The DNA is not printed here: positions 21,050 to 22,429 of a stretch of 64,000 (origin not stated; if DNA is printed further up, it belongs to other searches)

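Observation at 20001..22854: Unclassified cassette: S51 peptidase, Cys-motif/YAGPQ protein, stand-alone radical SAM/SPASM enzyme, membrane XRE regulator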

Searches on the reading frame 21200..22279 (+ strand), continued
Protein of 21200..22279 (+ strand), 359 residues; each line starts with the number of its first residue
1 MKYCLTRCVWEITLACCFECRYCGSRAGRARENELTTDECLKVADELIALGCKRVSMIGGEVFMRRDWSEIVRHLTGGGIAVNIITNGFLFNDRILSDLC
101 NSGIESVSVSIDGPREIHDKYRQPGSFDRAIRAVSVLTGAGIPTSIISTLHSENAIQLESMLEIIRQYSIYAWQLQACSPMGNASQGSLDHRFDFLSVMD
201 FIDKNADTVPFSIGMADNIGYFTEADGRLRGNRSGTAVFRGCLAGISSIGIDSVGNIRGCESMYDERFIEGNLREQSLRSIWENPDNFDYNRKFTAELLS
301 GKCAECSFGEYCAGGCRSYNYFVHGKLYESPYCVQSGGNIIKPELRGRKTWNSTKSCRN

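Call 59: search_protein_families(library=ncbifam, proteins=[P0292, P0295, P0297, P0300, P0302, P0304, P0306, P0310, P0311, P0314], max_evalue=1e-40)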
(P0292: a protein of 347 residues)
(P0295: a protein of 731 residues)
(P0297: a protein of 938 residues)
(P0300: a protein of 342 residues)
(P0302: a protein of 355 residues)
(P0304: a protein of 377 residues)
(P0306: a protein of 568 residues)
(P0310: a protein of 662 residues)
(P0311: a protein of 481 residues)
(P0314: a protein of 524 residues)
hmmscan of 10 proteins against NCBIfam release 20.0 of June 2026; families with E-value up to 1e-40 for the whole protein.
P0292 (347 aa): 4 families
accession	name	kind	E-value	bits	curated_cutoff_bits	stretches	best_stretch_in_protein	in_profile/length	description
TIGR04103.1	rSAM_nif11_3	equivalog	3.4e-70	236.7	725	1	9-346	3-345/412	nif11-class peptide radical SAM maturase 3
TIGR03913.1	rad_SAM_trio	equivalog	3.7e-64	216.9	591.75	1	11-346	19-355/477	GDL motif peptide-associated radical SAM/SPASM maturase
TIGR04545.1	rSAM_ahbD_hemeb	equivalog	1.6e-47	162.6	500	1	14-345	3-337/339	heme b synthase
TIGR04133.1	rSAM_w_lipo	hypoth_equivalog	3.4e-44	151.2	425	1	6-325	19-330/350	TIGR04133 family radical SAM/SPASM protein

P0295 (731 aa): 18 families
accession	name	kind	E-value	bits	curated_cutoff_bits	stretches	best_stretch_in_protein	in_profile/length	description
TIGR04103.1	rSAM_nif11_3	equivalog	9.8e-95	317.6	725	2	396-726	7-346/412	nif11-class peptide radical SAM maturase 3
TIGR03913.1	rad_SAM_trio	equivalog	1.9e-89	300.3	591.75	2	396-723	21-353/477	GDL motif peptide-associated radical SAM/SPASM maturase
TIGR04133.1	rSAM_w_lipo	hypoth_equivalog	7.2e-78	262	425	1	3-320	20-333/350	TIGR04133 family radical SAM/SPASM protein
TIGR04545.1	rSAM_ahbD_hemeb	equivalog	1.5e-64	218.5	500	0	398-723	4-336/339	heme b synthase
TIGR04051.1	rSAM_NirJ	equivalog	8.6e-64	215.7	515.45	0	399-557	7-165/354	heme d1 biosynthesis radical SAM protein NirJ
TIGR03962.1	mycofact_rSAM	equivalog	4.3e-62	210.3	265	0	11-335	16-331/339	mycofactocin radical SAM maturase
TIGR04055.1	rSAM_NirJ2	equivalog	1.2e-61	209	500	0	16-324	9-309/326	putative heme d1 biosynthesis radical SAM protein NirJ2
TIGR04250.1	SCM_rSAM_ScmE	equivalog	1.5e-60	205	400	0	396-556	5-166/358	SynChlorMet cassette radical SAM/SPASM protein ScmE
NF050035.1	rSAM_WgK_link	exception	4.6e-58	197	650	0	397-548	12-164/367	radical SAM/SPASM peptide maturase WgkB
TIGR04303.1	GeoRSP_rSAM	equivalog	7.2e-57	193.4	400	0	403-722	14-324/325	GeoRSP system radical SAM/SPASM protein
TIGR04546.1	rSAM_ahbC_deAc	equivalog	3.3e-56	190.7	650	0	399-558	44-203/390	12,18-didecarboxysiroheme deacetylase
TIGR04053.2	TIGR04053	equivalog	4.9e-55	187.3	395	0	398-565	12-183/366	TIGR04053 family radical SAM/SPASM domain-containing protein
TIGR04347.1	pseudo_SAM_Halo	equivalog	5e-55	187.3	525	0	399-559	43-203/390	TIGR04347 family pseudo-SAM/SPASM protein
TIGR02109.1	PQQ_syn_pqqE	equivalog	2e-54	184.9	381.35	0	394-727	7-335/358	pyrroloquinoline quinone biosynthesis protein PqqE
TIGR04251.1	SCM_rSAM_ScmF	equivalog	6.4e-52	177.1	400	0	394-727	4-343/353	SynChlorMet cassette radical SAM/SPASM protein ScmF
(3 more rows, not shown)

P0297 (938 aa): 22 families
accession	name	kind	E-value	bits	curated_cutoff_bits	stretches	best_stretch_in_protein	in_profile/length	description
TIGR04334.1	rSAM_Clo7bot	equivalog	2.2e-126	422.1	600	1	500-929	1-431/440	radical SAM/SPASM domain Clo7bot peptide maturase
TIGR04463.1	rSAM_vs_C_rich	equivalog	2.6e-86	290.1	525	1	504-911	1-404/438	TIGR04463 family radical SAM/SPASM RiPP maturase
NF038107.1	rSAM_NF038107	equivalog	6.8e-80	269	600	1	500-935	2-435/444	Cys-every-fifth radical SAM/SPASM peptide maturase CefB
TIGR04103.1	rSAM_nif11_3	equivalog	3.2e-74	250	725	1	6-342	6-354/412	nif11-class peptide radical SAM maturase 3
TIGR03913.1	rad_SAM_trio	equivalog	8e-62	209.2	591.75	1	5-340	19-362/477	GDL motif peptide-associated radical SAM/SPASM maturase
TIGR04133.1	rSAM_w_lipo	hypoth_equivalog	5.4e-61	206.5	425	1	7-313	26-333/350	TIGR04133 family radical SAM/SPASM protein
NF052473.1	rSAM_FlmE_OhkG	exception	8.1e-60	202.9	500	1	499-929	1-453/481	FlmE/OhkG family radical SAM/SPASM peptide maturase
TIGR04545.1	rSAM_ahbD_hemeb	equivalog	4.6e-56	190.7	500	1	7-331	2-337/339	heme b synthase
TIGR03962.1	mycofact_rSAM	equivalog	1.1e-53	182.6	265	0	4-326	11-328/339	mycofactocin radical SAM maturase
NF047865.1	rSAM_PapB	equivalog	3.5e-50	171.1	340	0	589-908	4-323/330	PapB family radical SAM/SPASM ranthipeptide maturase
TIGR04055.1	rSAM_NirJ2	equivalog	2.8e-49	168.4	500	0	8-331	3-324/326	putative heme d1 biosynthesis radical SAM protein NirJ2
NF041298.1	rSAM_mat_DynA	equivalog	7.6e-49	166.6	450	0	592-906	5-326/356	dynobactin maturation radical SAM/SPASM protein DynA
TIGR04051.1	rSAM_NirJ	equivalog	1e-48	166.1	515.45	0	7-190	4-189/354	heme d1 biosynthesis radical SAM protein NirJ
TIGR04053.2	TIGR04053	equivalog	8.8e-47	160.1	395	0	2-212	5-219/366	TIGR04053 family radical SAM/SPASM domain-containing protein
TIGR03942.1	sulfatase_rSAM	equivalog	1.2e-45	156.2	349.45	0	595-915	8-338/363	anaerobic sulfatase maturase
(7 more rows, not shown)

P0300 (342 aa): 2 families
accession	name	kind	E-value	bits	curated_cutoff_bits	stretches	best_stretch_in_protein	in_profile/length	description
TIGR04103.1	rSAM_nif11_3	equivalog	1.1e-51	175.8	725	1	10-321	5-335/412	nif11-class peptide radical SAM maturase 3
TIGR03913.1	rad_SAM_trio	equivalog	4.7e-48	163.7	591.75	1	9-315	18-337/477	GDL motif peptide-associated radical SAM/SPASM maturase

P0302 (355 aa): 3 families
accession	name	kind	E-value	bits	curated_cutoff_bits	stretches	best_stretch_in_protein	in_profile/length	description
TIGR03913.1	rad_SAM_trio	equivalog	3.9e-72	243.2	591.75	1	14-349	16-354/477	GDL motif peptide-associated radical SAM/SPASM maturase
TIGR04103.1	rSAM_nif11_3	equivalog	8.1e-71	238.8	725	1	18-348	6-343/412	nif11-class peptide radical SAM maturase 3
TIGR04133.1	rSAM_w_lipo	hypoth_equivalog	3.8e-44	151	425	1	20-329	27-330/350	TIGR04133 family radical SAM/SPASM protein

P0304 (377 aa): 2 families
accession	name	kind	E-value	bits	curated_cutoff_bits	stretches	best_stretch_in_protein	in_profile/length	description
TIGR03913.1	rad_SAM_trio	equivalog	3.1e-64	217.1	591.75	1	11-342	21-355/477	GDL motif peptide-associated radical SAM/SPASM maturase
TIGR04103.1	rSAM_nif11_3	equivalog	5.1e-64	216.4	725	1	6-342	2-345/412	nif11-class peptide radical SAM maturase 3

P0306 (568 aa): 6 families
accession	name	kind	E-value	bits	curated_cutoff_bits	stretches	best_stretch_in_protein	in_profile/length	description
TIGR04103.1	rSAM_nif11_3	equivalog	3.9e-76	256.3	725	1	65-403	5-347/412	nif11-class peptide radical SAM maturase 3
TIGR03913.1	rad_SAM_trio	equivalog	3.5e-70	236.7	591.75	1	60-402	14-356/477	GDL motif peptide-associated radical SAM/SPASM maturase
TIGR04133.1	rSAM_w_lipo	hypoth_equivalog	4.6e-45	154.1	425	1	65-379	24-329/350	TIGR04133 family radical SAM/SPASM protein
TIGR04545.1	rSAM_ahbD_hemeb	equivalog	1.3e-43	149.7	500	1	66-400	1-337/339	heme b synthase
TIGR04053.2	TIGR04053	equivalog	2.5e-41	142.2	395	0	62-269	5-215/366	TIGR04053 family radical SAM/SPASM domain-containing protein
TIGR03962.1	mycofact_rSAM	equivalog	2.9e-41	141.8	265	1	64-398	11-331/339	mycofactocin radical SAM maturase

P0310 (662 aa): 5 families
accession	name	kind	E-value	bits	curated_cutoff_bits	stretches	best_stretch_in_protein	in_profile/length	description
TIGR04103.1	rSAM_nif11_3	equivalog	7.7e-89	298.2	725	1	10-359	3-353/412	nif11-class peptide radical SAM maturase 3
TIGR03913.1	rad_SAM_trio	equivalog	6.5e-82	275.4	591.75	1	6-358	13-362/477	GDL motif peptide-associated radical SAM/SPASM maturase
TIGR03962.1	mycofact_rSAM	equivalog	1.1e-45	156.3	265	1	14-348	14-331/339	mycofactocin radical SAM maturase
TIGR04133.1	rSAM_w_lipo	hypoth_equivalog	3.1e-42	144.8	425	1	14-332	26-332/350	TIGR04133 family radical SAM/SPASM protein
TIGR04545.1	rSAM_ahbD_hemeb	equivalog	1.2e-41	143.3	500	1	14-350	2-337/339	heme b synthase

P0311 (481 aa): 4 families
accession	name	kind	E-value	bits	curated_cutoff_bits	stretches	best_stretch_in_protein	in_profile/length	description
TIGR04103.1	rSAM_nif11_3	equivalog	1.9e-66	224.4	725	1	4-352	3-354/412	nif11-class peptide radical SAM maturase 3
TIGR03913.1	rad_SAM_trio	equivalog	8.5e-66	222.3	591.75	1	6-373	19-385/477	GDL motif peptide-associated radical SAM/SPASM maturase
TIGR04133.1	rSAM_w_lipo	hypoth_equivalog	1.7e-51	175.2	425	1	7-325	25-330/350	TIGR04133 family radical SAM/SPASM protein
TIGR04545.1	rSAM_ahbD_hemeb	equivalog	1e-42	146.8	500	1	9-346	3-338/339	heme b synthase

P0314 (524 aa): 4 families
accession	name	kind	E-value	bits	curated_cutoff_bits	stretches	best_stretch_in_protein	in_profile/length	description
TIGR04103.1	rSAM_nif11_3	equivalog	7.8e-69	232.3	725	1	4-348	2-345/412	nif11-class peptide radical SAM maturase 3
TIGR03913.1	rad_SAM_trio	equivalog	6.5e-63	212.8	591.75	1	9-349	21-356/477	GDL motif peptide-associated radical SAM/SPASM maturase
TIGR04133.1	rSAM_w_lipo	hypoth_equivalog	2.9e-51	174.5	425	1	4-333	21-336/350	TIGR04133 family radical SAM/SPASM protein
TIGR04545.1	rSAM_ahbD_hemeb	equivalog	7.4e-45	153.8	500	1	11-348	4-338/339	heme b synthase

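Call 62: search_dna_similar(query=window:21200-22279:+, collection=plasmids, mode=protein, max_rows=40, max_evalue=1e-10)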
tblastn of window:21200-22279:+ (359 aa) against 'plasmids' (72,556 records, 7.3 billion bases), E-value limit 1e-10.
Records with a match: 248; places in all: 270; records where one place covers at least 80% of the query: 236.
Best place of each record, by identity: <60% 248.
By first word of the organism name: Pseudosulfitobacter 40; Bacillus 37; Thermus 22; Deinococcus 16; Sinorhizobium 14; Rahnella 11; Streptomyces 8; Roseibium 7; Halobaculum 6; Clostridium 6; and 53 more.
By predicted mobility (MOB-suite, as given by PLSDB): non-mobilizable 201; conjugative 36; mobilizable 11.
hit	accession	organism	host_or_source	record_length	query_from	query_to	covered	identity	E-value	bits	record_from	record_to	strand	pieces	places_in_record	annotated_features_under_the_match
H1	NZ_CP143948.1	Agathobacter rectalis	Homo sapiens,cell culture,fecal sample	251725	5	333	92%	39.6%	2e-69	243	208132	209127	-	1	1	radical SAM protein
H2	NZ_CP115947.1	Ralstonia solanacearum MolK2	Musa sp.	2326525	2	348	97%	33.4%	5e-59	213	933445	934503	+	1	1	record has no annotation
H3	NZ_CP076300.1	Burkholderia pseudomallei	Homo sapiens,blood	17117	2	348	97%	33.4%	2e-56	205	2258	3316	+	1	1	GDL motif peptide-associated radical SAM/SPASM maturase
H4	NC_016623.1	Azospirillum lipoferum 4B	-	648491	9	348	95%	33.2%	2e-56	205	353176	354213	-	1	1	GDL motif peptide-associated radical SAM/SPASM maturase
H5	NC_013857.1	Azospirillum sp. B510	-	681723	9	348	95%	32.9%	2e-55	202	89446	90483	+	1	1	GDL motif peptide-associated radical SAM/SPASM maturase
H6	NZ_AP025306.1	Aureibacter tunicatorum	-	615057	2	348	97%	32.2%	5e-56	204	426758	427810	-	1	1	radical SAM protein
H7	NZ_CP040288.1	Nostoc sp. C057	Phaeoceros,pure culture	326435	8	348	95%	32.7%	3e-55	202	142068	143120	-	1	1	nif11-class peptide radical SAM maturase 3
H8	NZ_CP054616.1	Azospirillum oryzae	cell culture,soil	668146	9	333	91%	33.5%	1e-56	206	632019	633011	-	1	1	GDL motif peptide-associated radical SAM/SPASM maturase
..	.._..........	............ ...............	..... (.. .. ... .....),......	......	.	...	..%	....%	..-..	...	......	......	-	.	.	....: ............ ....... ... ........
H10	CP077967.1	Streptomyces lavendulae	Citrus reticulata,single cell,soil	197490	4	335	92%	30.5%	4e-25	114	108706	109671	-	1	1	record has no annotation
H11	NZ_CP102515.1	Streptomyces yangpuensis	Crocus sativus,pure culture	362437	4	335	92%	30.5%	4e-25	114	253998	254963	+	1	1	mftC: mycofactocin radical SAM maturase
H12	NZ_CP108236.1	Streptomyces sp. NBC_00080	-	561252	4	356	98%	28.5%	1e-24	112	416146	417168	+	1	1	mftC: mycofactocin radical SAM maturase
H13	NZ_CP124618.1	Tropicibacter oceani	pure culture,sediment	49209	9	335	91%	30.4%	4e-48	181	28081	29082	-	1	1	radical SAM protein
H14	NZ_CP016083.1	Streptomyces sp. SAT1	Adenophora trachelioides Maxim.,single ...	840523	4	338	93%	29.6%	4e-23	108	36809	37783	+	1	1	mftC: mycofactocin radical SAM maturase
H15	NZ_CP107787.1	Streptomyces sp. NBC_00564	-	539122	4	339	94%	29.5%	4e-25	114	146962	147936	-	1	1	mftC: mycofactocin radical SAM maturase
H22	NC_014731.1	Halogeometricum borinquense DSM 11551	-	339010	9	333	91%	28.3%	4e-24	110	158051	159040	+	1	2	TIGR04053 family radical SAM/SPASM domain-containing protein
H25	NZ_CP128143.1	Bacillus mycoides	bacterial isolate,field soil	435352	13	318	85%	29.4%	5e-31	131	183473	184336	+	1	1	radical SAM/SPASM domain-containing protein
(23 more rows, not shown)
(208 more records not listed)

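Call 63: get_annotated_region(hit=H1, flank=4000)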
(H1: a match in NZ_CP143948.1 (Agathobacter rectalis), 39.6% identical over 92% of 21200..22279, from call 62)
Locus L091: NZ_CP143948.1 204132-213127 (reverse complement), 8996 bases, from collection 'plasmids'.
description: Agathobacter rectalis strain DFI.5.28 plasmid unnamed1, complete sequence
organism: Agathobacter rectalis (NCBI taxid 39491)
taxonomy: Bacteria; Bacillota; Clostridia; Lachnospirales; Lachnospiraceae; Agathobacter; Agathobacter rectalis
host: -; source: Homo sapiens,cell culture,fecal sample; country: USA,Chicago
typing (MOB-suite, as given by PLSDB): non-mobilizable
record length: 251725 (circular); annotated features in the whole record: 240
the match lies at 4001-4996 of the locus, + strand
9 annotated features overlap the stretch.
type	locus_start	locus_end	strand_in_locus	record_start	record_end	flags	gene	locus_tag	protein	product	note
CDS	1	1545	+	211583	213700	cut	fusA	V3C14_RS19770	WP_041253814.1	elongation factor G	GO:0006414 - translational elongation [Evidence IEA]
CDS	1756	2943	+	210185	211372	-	tuf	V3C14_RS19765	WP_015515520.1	elongation factor Tu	GO:0006414 - translational elongation [Evidence IEA]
CDS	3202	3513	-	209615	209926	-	-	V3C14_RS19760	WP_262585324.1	hypothetical protein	-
CDS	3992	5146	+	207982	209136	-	-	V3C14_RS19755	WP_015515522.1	radical SAM protein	-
CDS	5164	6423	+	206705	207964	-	-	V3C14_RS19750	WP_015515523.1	MFS transporter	GO:0055085 - transmembrane transport [Evidence IEA]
CDS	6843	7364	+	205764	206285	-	-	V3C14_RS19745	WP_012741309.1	GNAT family N-acetyltransferase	-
CDS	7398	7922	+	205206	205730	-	-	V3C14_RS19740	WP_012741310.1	hypothetical protein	-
CDS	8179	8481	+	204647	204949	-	-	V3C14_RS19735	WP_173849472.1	Dabb family protein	-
CDS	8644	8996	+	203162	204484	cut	-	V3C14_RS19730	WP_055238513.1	HAMP domain-containing methyl-accepting chemotaxis protein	GO:0006935 - chemotaxis [Evidence IEA]; GO:0007165 - signal transduction [Evidence IEA]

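Call 64: get_annotated_region(hit=H7, flank=4000)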
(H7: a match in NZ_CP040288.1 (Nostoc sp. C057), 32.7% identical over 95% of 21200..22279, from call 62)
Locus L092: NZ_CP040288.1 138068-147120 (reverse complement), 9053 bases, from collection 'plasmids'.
description: Nostoc sp. C057 plasmid p057_G
organism: Nostoc sp. C057 (NCBI taxid 2576903)
taxonomy: Bacteria; Cyanobacteriota; Cyanophyceae; Nostocales; Nostocaceae; Nostoc; Nostoc sp. C057
host: -; source: Phaeoceros,pure culture; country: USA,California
typing (MOB-suite, as given by PLSDB): non-mobilizable
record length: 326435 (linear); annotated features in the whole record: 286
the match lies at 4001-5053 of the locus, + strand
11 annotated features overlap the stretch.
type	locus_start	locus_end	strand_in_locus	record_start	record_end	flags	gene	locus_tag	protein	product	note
CDS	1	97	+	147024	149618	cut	-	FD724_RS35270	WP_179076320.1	hypothetical protein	-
CDS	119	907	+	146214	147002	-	-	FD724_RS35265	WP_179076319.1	MinD/ParA family protein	-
CDS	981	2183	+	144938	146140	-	-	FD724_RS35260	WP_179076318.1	hypothetical protein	-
CDS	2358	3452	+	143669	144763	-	-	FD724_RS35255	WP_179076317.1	cyclic nucleotide-binding domain-containing protein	-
CDS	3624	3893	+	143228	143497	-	-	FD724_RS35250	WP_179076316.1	Nif11-like leader peptide family natural product precursor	-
CDS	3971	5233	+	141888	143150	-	-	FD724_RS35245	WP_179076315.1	nif11-class peptide radical SAM maturase 3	-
CDS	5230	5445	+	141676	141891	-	-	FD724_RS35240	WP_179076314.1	hypothetical protein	-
CDS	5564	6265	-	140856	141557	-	-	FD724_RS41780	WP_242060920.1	hypothetical protein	-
CDS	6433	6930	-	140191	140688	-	-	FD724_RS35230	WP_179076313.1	NHLP leader peptide family RiPP precursor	-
CDS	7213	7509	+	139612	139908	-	-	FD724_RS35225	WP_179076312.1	Nif11-like leader peptide family natural product precursor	-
CDS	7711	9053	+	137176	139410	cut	-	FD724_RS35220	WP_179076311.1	TOMM precursor leader peptide-binding protein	-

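Call 65: get_annotated_region(hit=H4, flank=3000)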
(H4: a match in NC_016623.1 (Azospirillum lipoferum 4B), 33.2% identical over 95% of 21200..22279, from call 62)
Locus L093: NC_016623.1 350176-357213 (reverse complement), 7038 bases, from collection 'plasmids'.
description: Azospirillum lipoferum 4B plasmid AZO_p3, complete sequence
organism: Azospirillum lipoferum 4B (NCBI taxid 862719)
taxonomy: Bacteria; Pseudomonadota; Alphaproteobacteria; Rhodospirillales; Azospirillaceae; Azospirillum; Azospirillum lipoferum; Azospirillum lipoferum 4B
host: -; source: -; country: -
typing (MOB-suite, as given by PLSDB): non-mobilizable
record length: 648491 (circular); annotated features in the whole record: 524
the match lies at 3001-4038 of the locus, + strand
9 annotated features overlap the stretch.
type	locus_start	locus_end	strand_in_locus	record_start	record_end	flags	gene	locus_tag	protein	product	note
CDS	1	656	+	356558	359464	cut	-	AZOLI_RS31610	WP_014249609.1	UbiA family prenyltransferase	-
CDS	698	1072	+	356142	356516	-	-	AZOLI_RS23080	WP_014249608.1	EamA family transporter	-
CDS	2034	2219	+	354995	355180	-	-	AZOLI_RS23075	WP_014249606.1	DUF1843 domain-containing protein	-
CDS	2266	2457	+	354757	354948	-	-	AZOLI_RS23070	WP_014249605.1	DUF1843 domain-containing protein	-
CDS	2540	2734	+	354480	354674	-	-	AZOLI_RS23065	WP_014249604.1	DUF1843 domain-containing protein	-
CDS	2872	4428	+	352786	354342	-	-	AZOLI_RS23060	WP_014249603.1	GDL motif peptide-associated radical SAM/SPASM maturase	GO:0046500 - S-adenosylmethionine metabolic process [Evidence IEA]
CDS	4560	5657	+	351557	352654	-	-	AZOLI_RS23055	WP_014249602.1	extracellular solute-binding protein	-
CDS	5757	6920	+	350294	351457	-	potA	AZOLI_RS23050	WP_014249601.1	polyamine ABC transporter ATP-binding protein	GO:0015846 - polyamine transport [Evidence IEA]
CDS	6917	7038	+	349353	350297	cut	-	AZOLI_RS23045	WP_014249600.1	ABC transporter permease subunit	GO:0055085 - transmembrane transport [Evidence IEA]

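Call 74: find_related_loci(query=A3, collection=metagenome_contigs, flank=3000)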
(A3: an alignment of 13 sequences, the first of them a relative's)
Query A3 (384 aa) in metagenome_contigs; peptide patterns used: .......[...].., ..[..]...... (x = any residue, [..] = any of these).
600 stretches matched a pattern (row limit reached: there are more); 450 encode a relative of the query (tblastn E <= 1e-3); the best 80 are kept; 80 distinct loci.
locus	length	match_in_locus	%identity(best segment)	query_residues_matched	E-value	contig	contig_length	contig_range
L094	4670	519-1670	100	1-384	0e+0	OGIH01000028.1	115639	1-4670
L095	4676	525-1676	100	1-384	0e+0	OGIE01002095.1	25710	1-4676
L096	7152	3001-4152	100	1-384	0e+0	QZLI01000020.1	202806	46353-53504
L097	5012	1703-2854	100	1-384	0e+0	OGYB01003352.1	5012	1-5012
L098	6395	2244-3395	100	1-384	0e+0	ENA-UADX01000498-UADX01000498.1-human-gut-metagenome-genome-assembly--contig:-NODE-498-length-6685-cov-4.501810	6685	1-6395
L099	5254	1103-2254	100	1-384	0e+0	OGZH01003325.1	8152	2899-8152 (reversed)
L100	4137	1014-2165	100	1-384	0e+0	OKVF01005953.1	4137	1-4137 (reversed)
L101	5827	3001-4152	100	1-384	0e+0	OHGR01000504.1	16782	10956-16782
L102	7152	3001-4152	100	1-384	0e+0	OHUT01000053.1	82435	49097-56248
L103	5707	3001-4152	100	1-384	0e+0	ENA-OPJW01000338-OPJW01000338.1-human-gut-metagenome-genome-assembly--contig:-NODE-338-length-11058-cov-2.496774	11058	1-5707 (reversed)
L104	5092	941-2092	100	1-384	0e+0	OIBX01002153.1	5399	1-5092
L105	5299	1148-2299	100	1-384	0e+0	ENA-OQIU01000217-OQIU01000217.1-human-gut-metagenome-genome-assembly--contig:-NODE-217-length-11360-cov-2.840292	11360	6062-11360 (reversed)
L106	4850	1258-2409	100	1-384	0e+0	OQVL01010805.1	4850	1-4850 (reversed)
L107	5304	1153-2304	100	1-384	0e+0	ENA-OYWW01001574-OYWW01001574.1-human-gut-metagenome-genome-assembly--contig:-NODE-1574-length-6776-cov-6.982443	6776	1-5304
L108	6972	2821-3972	100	1-384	0e+0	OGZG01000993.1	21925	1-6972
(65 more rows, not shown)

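Call 92: get_annotated_region(hit=H9, flank=300)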
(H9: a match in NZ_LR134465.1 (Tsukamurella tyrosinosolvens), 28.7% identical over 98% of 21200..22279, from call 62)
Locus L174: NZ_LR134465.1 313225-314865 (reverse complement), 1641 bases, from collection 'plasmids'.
description: Tsukamurella tyrosinosolvens strain NCTC13231 plasmid 23, complete sequence
organism: Tsukamurella tyrosinosolvens (NCBI taxid 57704)
taxonomy: Bacteria; Actinomycetota; Actinomycetes; Mycobacteriales; Tsukamurellaceae; Tsukamurella; Tsukamurella tyrosinosolvens
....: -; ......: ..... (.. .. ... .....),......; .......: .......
typing (MOB-suite, as given by PLSDB): non-mobilizable
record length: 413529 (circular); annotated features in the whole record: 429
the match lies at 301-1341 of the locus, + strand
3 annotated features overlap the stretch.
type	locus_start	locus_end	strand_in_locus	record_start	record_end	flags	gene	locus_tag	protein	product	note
CDS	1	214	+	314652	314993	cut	mftB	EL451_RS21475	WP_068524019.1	mycofactocin biosynthesis chaperone MftB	GO:0140604 - mycofactocin biosynthetic process [Evidence IEA]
CDS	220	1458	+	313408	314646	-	mftC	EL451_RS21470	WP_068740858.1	mycofactocin radical SAM maturase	GO:0140604 - mycofactocin biosynthetic process [Evidence IEA]; GO:0031179 - peptide modification [Evidence IEA]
CDS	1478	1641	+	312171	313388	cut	mftD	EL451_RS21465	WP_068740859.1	pre-mycofactocin synthase MftD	GO:0140604 - mycofactocin biosynthetic process [Evidence IEA]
